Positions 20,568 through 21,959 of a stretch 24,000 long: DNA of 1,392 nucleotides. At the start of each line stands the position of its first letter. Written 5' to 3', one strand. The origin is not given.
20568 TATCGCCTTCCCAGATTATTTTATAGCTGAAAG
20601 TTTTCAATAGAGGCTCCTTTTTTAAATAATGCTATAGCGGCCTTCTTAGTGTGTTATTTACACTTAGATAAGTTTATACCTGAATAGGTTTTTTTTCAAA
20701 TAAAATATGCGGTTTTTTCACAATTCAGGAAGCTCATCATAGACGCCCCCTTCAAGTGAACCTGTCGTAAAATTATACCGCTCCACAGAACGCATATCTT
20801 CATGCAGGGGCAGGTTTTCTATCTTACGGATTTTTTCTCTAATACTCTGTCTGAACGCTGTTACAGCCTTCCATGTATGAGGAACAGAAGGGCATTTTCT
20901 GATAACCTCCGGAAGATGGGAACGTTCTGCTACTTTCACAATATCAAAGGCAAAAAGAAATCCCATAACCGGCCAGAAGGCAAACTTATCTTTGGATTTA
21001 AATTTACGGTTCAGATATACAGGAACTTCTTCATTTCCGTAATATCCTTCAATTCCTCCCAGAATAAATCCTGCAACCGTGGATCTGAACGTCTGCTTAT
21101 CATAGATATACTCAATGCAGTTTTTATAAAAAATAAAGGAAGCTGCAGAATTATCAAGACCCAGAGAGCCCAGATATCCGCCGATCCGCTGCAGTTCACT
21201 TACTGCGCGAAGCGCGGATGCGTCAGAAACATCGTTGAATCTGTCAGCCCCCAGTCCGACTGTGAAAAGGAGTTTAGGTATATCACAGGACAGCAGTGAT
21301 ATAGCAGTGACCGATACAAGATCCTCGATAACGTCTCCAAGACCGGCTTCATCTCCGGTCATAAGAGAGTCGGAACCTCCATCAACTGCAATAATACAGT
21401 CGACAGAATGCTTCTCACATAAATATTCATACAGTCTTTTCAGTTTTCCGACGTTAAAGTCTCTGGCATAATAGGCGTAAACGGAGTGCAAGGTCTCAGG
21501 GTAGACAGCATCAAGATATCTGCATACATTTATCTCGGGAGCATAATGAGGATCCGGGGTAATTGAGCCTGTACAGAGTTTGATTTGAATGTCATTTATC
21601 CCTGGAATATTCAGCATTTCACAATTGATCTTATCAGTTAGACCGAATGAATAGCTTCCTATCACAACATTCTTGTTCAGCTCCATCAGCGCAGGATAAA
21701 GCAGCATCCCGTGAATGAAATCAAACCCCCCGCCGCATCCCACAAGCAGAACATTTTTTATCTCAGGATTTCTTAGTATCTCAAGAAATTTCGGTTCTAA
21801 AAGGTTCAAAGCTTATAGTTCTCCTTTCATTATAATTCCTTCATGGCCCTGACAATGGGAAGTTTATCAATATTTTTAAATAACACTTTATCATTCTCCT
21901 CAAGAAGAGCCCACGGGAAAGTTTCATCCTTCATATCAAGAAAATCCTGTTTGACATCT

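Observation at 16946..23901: Seven-gene same-strand cluster: candidate undescribed ADP-ribose/NAD-linked signalling system coupled to c-di-GMP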

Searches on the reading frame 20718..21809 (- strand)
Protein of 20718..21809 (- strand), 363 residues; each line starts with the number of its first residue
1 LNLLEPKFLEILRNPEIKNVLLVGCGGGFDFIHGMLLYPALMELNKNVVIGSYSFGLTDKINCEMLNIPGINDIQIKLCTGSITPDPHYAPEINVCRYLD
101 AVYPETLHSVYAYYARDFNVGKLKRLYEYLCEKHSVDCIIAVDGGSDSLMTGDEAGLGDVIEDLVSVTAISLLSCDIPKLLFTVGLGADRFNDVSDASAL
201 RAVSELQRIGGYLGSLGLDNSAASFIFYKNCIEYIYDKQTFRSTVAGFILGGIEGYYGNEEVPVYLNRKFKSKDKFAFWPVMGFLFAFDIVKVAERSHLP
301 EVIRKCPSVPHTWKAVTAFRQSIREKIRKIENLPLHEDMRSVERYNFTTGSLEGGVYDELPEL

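Call 5: search_protein_families(library=pfam, proteins=[window:20718-21809:-], max_evalue=0.01)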
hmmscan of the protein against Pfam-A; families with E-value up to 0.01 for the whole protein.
window:20718-21809:- (363 aa): 1 family
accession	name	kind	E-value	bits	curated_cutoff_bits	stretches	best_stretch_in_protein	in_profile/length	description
PF06626.17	DUF1152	-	3.8e-13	49.8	27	1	121-309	103-272/295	Protein of unknown function (DUF1152)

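Call 6: search_protein_families(library=ncbifam, proteins=[window:20718-21809:-], max_evalue=0.01)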
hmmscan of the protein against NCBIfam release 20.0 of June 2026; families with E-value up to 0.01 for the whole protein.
window:20718-21809:- (363 aa): 0 families

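Call 8: search_protein_families(library=padloc, proteins=[window:20718-21809:-], max_evalue=0.01)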
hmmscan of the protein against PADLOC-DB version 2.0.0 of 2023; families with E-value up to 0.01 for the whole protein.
window:20718-21809:- (363 aa): 0 families

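Call 9: find_homologous_proteins(query=window:20718-21809:-, max_evalue=0.001)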
Query window:20718-21809:- (363 aa): 328 proteins with E <= 0.001 among 2887 candidates; the best 120 are listed.
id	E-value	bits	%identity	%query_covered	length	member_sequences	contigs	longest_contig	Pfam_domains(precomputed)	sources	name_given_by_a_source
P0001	5.2e-246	834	100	100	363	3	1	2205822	PF06626.18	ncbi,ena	-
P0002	9.8e-132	458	55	99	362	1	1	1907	PF06626.18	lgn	-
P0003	9.6e-129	448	56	99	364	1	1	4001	PF06626.18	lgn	-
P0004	2.0e-125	437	55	99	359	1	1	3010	PF06626.18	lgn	-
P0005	7.6e-124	432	53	99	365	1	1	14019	PF06626.18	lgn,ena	-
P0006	3.4e-116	407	51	99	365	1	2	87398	PF06626.18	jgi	jgi:hypothetical protein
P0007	6.4e-112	393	53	99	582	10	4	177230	PF06626.18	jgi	jgi:hypothetical protein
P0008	3.9e-108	380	51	89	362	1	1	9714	PF06626.18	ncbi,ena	-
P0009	3.2e-102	361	49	93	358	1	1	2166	PF06626.18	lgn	-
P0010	4.7e-102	360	48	100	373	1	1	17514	PF06626.18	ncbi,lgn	ncbi:MAG: DUF1152 domain-containing protein [Ardenticatenaceae bacterium]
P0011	7.0e-102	360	51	93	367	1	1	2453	PF06626.18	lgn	-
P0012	8.3e-102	359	49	96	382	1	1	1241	PF06626.18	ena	-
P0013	1.0e-101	359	50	94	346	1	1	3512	PF06626.18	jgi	jgi:hypothetical protein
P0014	1.1e-101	359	49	93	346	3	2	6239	PF06626.18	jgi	jgi:hypothetical protein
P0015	1.2e-101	359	49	93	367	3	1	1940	PF06626.18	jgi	jgi:hypothetical protein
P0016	4.3e-101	357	49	93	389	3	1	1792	PF06626.18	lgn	-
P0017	8.6e-101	356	48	96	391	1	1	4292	PF06626.18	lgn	-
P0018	9.4e-101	356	50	93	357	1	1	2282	PF06626.18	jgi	jgi:hypothetical protein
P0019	1.1e-100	356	49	94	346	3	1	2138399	PF06626.18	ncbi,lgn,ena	-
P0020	1.2e-100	355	50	93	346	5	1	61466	PF06626.18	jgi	jgi:hypothetical protein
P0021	1.5e-100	355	49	93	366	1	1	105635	PF06626.18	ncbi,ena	-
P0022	2.6e-100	354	49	93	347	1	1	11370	PF06626.18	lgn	-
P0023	4.6e-100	354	48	93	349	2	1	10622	PF06626.18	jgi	jgi:hypothetical protein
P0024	5.3e-100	353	47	96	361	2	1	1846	PF06626.18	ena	-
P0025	9.4e-100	353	50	93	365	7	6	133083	PF06626.18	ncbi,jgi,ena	jgi:hypothetical protein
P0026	1.0e-99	352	49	92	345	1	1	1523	PF06626.18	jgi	jgi:hypothetical protein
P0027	1.2e-99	352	49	93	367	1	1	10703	PF06626.18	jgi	jgi:hypothetical protein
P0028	1.5e-99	352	50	93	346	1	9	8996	PF06626.18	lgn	-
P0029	2.4e-99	351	47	93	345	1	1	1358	PF06626.18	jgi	jgi:hypothetical protein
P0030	2.4e-99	351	50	93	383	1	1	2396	PF06626.18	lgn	-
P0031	2.6e-99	351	49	93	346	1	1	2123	PF06626.18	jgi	-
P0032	4.2e-99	350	48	93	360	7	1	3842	PF06626.18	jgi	jgi:hypothetical protein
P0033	4.4e-99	350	48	94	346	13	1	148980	PF06626.18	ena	-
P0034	4.8e-99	350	50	93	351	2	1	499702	PF06626.18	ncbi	-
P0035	5.4e-99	350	49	93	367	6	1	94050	PF06626.18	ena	-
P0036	5.8e-99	350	51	92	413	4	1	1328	PF06626.18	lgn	-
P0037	6.0e-99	350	48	95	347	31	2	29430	PF06626.18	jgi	jgi:hypothetical protein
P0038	6.8e-99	350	49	93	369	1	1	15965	PF06626.18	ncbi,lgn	-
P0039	1.0e-98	349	49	94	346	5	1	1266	PF06626.18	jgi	jgi:hypothetical protein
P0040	1.1e-98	349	50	94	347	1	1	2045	PF06626.18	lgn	-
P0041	1.2e-98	349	49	93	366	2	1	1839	PF06626.18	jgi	jgi:hypothetical protein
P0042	1.3e-98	349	49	93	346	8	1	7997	PF06626.18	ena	-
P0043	1.7e-98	348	49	93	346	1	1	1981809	PF06626.18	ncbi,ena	-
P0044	1.9e-98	348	48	93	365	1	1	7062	PF06626.18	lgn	-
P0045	2.2e-98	348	49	93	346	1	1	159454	PF06626.18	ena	-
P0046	2.5e-98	348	49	93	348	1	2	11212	PF06626.18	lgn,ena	-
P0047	3.0e-98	348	48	93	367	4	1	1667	PF06626.18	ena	-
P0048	3.1e-98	348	49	93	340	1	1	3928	PF06626.18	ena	-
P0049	5.0e-98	347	50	93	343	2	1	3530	PF06626.18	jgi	jgi:hypothetical protein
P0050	5.6e-98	347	48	93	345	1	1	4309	PF06626.18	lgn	-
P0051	5.8e-98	347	48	93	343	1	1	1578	PF06626.18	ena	-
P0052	8.8e-98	346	48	94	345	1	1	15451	PF06626.18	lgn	-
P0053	9.3e-98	346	49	91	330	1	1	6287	PF06626.18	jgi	jgi:hypothetical protein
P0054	1.1e-97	346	48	93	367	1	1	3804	PF06626.18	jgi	jgi:hypothetical protein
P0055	1.1e-97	346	48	94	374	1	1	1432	PF06626.18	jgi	jgi:hypothetical protein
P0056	1.3e-97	346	48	90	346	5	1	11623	PF06626.18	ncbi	-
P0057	1.8e-97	345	49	93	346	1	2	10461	PF06626.18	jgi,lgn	jgi:hypothetical protein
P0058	2.1e-97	345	50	93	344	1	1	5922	PF06626.18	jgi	jgi:hypothetical protein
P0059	2.3e-97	345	50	93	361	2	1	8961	PF06626.18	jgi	jgi:hypothetical protein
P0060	2.8e-97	344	48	93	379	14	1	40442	PF06626.18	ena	-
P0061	3.1e-97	344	49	94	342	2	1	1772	PF06626.18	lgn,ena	-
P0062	3.4e-97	344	50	93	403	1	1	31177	PF06626.18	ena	-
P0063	3.5e-97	344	49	93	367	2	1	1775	PF06626.18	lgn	-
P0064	3.6e-97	344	49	94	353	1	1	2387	PF06626.18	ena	-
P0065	3.8e-97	344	48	92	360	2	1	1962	PF06626.18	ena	-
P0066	4.1e-97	344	49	94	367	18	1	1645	PF06626.18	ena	-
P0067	4.7e-97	344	50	93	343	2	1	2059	PF06626.18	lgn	-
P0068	6.0e-97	343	49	93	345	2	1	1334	PF06626.18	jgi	jgi:hypothetical protein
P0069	6.4e-97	343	48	93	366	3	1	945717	PF06626.18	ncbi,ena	-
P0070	7.5e-97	343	49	93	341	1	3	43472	PF06626.18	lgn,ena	-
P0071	8.0e-97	343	49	92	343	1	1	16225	PF06626.18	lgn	-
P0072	8.9e-97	343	48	93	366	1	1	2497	PF06626.18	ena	-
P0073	1.2e-96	342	49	93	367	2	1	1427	PF06626.18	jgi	-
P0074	1.5e-96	342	49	93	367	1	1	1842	PF06626.18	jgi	jgi:hypothetical protein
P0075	1.6e-96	342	50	93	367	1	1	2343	PF06626.18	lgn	-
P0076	2.3e-96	341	48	93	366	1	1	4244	PF06626.18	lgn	-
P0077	3.5e-96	341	48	96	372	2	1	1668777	PF06626.18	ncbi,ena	-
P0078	3.8e-96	341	47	93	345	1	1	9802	PF06626.18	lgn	-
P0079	3.9e-96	341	48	93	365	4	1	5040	PF06626.18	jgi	jgi:hypothetical protein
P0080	3.9e-96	341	49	93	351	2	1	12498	PF06626.18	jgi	jgi:hypothetical protein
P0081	4.2e-96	341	49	88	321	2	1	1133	PF06626.18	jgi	jgi:hypothetical protein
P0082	4.6e-96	340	47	94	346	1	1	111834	PF06626.18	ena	-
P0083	6.3e-96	340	50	94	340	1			PF06626.18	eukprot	eukprot:TRINITY_DN8484_c0_g1_i1.p2 TRINITY_DN8484_c0_g1~~TRINITY_DN8484_c0_g1_i1.p2 ORF type:complet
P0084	8.0e-96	340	47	94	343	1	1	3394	PF06626.18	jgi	jgi:hypothetical protein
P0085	8.5e-96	340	49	92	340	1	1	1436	PF06626.18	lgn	-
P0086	8.7e-96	340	47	95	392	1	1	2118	PF06626.18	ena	-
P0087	9.5e-96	339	47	93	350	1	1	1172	PF06626.18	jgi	jgi:hypothetical protein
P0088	1.0e-95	339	48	93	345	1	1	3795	PF06626.18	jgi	jgi:hypothetical protein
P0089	1.1e-95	339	48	93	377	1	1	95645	PF06626.18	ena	-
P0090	1.3e-95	339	47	95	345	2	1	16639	PF06626.18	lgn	-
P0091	1.3e-95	339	48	93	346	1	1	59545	PF06626.18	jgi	jgi:hypothetical protein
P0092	1.6e-95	339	47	93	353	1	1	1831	PF06626.18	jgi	jgi:hypothetical protein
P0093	1.7e-95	339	48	93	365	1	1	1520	PF06626.18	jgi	jgi:hypothetical protein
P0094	1.7e-95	339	48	95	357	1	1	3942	PF06626.18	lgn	-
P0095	2.1e-95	338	50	92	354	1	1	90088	PF06626.18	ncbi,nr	ncbi:MAG: DUF1152 domain-containing protein [Magnetococcales bacterium]|nr:DUF1152 domain-containing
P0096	2.5e-95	338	49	94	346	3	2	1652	PF06626.18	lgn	-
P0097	2.8e-95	338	48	94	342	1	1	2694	PF06626.18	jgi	jgi:hypothetical protein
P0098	2.8e-95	338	49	91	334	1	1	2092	PF06626.18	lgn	-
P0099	3.4e-95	338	48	93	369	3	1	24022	PF06626.18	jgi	jgi:hypothetical protein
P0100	3.9e-95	337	47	93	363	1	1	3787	PF06626.18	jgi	jgi:hypothetical protein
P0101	4.7e-95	337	47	94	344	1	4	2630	PF06626.18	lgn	-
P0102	4.8e-95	337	48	93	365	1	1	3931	PF06626.18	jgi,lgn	jgi:hypothetical protein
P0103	5.0e-95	337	49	93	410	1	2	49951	PF06626.18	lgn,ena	-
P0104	5.7e-95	337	49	92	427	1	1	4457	PF06626.18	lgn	-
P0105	6.5e-95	337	48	94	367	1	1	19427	PF06626.18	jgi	jgi:hypothetical protein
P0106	7.2e-95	337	48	94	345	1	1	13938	PF06626.18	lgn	-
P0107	9.5e-95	336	47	93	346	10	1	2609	PF06626.18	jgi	jgi:hypothetical protein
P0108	1.3e-94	336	48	94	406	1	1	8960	PF06626.18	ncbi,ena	-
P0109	1.6e-94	335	50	93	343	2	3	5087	PF06626.18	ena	-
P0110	1.8e-94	335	48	92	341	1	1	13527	PF06626.18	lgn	-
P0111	2.0e-94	335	48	94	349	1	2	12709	PF06626.18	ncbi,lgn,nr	ncbi:MAG: DUF1152 domain-containing protein [Deltaproteobacteria bacterium]|nr:DUF1152 domain-contai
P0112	2.2e-94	335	47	93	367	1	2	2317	PF06626.18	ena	-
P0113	2.7e-94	335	47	93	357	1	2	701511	PF06626.18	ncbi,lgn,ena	-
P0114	2.9e-94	335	49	92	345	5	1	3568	PF06626.18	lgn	-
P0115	3.4e-94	334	48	93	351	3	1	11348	PF06626.18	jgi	jgi:hypothetical protein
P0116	5.0e-94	334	47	93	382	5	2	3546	PF06626.18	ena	-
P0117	5.1e-94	334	47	93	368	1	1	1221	PF06626.18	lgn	-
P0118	5.4e-94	334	50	94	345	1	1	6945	PF06626.18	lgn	-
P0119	5.6e-94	334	47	94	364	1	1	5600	PF06626.18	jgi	jgi:hypothetical protein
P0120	6.3e-94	333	48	94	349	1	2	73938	PF06626.18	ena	-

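Call 10: find_encoding_contigs(protein=P0001, flank=10000, max_places=3)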
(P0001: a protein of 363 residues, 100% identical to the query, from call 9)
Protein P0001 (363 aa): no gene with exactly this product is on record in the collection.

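Call 11: find_encoding_contigs(protein=P0006, flank=10000, max_places=3)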
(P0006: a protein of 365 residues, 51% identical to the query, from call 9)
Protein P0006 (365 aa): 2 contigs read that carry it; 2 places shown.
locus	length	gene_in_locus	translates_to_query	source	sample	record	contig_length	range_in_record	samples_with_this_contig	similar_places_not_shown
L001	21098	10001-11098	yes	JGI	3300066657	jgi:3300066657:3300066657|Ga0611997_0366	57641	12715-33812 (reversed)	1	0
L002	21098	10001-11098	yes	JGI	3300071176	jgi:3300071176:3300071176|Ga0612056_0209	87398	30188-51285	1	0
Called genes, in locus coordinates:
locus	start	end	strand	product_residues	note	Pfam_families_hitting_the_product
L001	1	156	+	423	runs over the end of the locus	PF04607:RelA_SpoT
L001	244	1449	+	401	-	PF00872:Transposase_mut, PF10551:MULE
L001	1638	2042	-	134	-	-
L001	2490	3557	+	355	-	PF00293:NUDIX, PF14815:NUDIX_4 (weak), PF13302:Acetyltransf_3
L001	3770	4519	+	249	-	PF01909:NTP_transf_2 (weak)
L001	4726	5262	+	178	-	PF16473:Rv2179c-like (weak)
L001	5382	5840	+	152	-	PF13527:Acetyltransf_9 (weak), PF00583:Acetyltransf_1, PF13673:Acetyltransf_10, PF13508:Acetyltransf_7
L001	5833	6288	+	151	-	PF01230:HIT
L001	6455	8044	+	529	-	PF00078:RVT_1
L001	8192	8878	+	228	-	PF04029:2-ph_phosp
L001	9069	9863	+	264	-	PF02517:Rce1-like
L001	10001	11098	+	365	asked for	PF06626:DUF1152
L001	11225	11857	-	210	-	PF02517:Rce1-like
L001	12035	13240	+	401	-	PF00872:Transposase_mut, PF10551:MULE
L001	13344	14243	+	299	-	PF11185:DUF2971 (weak)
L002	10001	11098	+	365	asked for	PF06626:DUF1152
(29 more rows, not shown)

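Call 12: find_encoding_contigs(protein=P0007, flank=10000, max_places=3)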
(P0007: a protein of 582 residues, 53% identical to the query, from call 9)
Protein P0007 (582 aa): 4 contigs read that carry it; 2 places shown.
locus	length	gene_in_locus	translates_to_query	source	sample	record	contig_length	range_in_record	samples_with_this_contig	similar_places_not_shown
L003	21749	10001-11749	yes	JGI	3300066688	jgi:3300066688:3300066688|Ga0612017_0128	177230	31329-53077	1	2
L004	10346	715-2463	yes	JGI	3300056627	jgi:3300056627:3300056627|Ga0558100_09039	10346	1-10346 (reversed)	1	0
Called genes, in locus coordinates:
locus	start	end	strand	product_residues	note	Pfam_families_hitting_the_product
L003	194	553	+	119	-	PF19851:DUF6326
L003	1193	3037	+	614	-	PF07581:Glug (faint)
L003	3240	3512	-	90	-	-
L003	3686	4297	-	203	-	-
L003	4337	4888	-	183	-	-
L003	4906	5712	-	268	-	PF00106:adh_short, PF01370:Epimerase (weak), PF08659:KR (weak), PF13561:adh_short_C2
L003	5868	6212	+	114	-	-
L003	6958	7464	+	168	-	-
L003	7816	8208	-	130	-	-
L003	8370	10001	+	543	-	-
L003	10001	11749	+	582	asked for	PF06626:DUF1152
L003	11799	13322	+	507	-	-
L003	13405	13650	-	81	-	-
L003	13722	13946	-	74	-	PF13489:Methyltransf_23 (weak)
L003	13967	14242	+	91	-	-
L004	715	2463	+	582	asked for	PF06626:DUF1152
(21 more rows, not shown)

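Call 22: find_related_loci(query=A1, collection=genome_contigs, flank=10000)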
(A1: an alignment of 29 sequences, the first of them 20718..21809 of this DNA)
Query A1 (363 aa) in genome_contigs; peptide patterns used: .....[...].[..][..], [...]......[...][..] (x = any residue, [..] = any of these).
88 stretches matched a pattern; 32 encode a relative of the query (tblastn E <= 1e-3); 32 distinct loci.
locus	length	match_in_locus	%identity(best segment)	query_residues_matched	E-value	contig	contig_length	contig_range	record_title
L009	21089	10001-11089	93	1-363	0e+0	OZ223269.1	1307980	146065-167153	MAG: Spirochaetia bacterium isolate 50ab941f-e521-41e2-bb97-00a459704a5b genome assembly, chromosome: 6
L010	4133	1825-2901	53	3-362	1e-119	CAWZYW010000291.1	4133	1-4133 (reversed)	MAG TPA_asm: uncultured Salinispira sp. isolate SRR948829_concoct_6 genome assembly, contig: ERZ2484278.4170, whole geno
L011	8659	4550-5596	48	2-351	3e-108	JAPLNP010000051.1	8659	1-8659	MAG: Planctomycetia bacterium isolate LacPavin_0920_SED3_MAG_64_13 LacPavin_0920_SED3_scaffold_571509, whole genome shot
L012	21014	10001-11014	49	2-340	4e-107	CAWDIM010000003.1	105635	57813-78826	MAG: uncultured Planctomycetota bacterium isolate MFD04716.bin.2.187 genome assembly, contig: contig_123650, whole genom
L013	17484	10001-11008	50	4-340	2e-107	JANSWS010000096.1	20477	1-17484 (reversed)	MAG: bacterium isolate bin.5 k141_910473_length_20477_cov_12.0029, whole genome shotgun sequence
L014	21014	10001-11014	49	3-340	2e-105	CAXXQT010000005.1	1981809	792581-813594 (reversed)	MAG: Thermoguttaceae bacterium isolate 6d2dc2d4-6dd0-4c87-b5e3-0172890c642a genome assembly, contig: contig_5, whole gen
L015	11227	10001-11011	49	4-341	9e-105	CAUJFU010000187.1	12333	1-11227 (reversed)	MAG: Myxococcota bacterium isolate KLAP109 genome assembly, contig: KLAP109_377019, whole genome shotgun sequence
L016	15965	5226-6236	49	4-341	2e-104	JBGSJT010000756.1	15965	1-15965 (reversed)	MAG: Pirellulaceae bacterium isolate JTS-AC163 k141_2431714, whole genome shotgun sequence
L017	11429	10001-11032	48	6-349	2e-104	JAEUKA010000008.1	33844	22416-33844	MAG: Myxococcales bacterium isolate new MAG-83 k141_158465, whole genome shotgun sequence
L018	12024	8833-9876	47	2-352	4e-101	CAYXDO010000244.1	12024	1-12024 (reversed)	MAG TPA_asm: uncultured Myxococcales bacterium isolate binchicken_co232_77 genome assembly, contig: NODE_10449_length_12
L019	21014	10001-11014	47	2-340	6e-101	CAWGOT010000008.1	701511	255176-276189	MAG: uncultured Planctomycetia bacterium isolate MFD05580.bin.2.48 genome assembly, contig: contig_30070, whole genome s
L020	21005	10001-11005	48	4-340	2e-100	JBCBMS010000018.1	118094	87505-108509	MAG: Chloroflexota bacterium isolate J06630_15 NODE_18_length_118094_cov_19.853911, whole genome shotgun sequence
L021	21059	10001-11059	47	1-348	4e-99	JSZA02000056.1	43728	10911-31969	Candidatus Thiomargarita nelsonii isolate Hydrate Ridge NODE_214_length_43728_cov_191.059_ID_427, whole genome shotgun s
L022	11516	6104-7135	46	2-345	7e-97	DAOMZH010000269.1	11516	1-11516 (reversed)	MAG TPA_asm: Polyangium sp. isolate AMR_MDS_5605 NODE_1047_length_11516_cov_7.727074, whole genome shotgun sequence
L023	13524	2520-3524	45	4-341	1e-96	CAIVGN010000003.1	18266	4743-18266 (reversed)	MAG: uncultured Archangium sp. isolate Ja1_bin-1494 genome assembly, contig: bin-1494:003/251, whole genome shotgun sequ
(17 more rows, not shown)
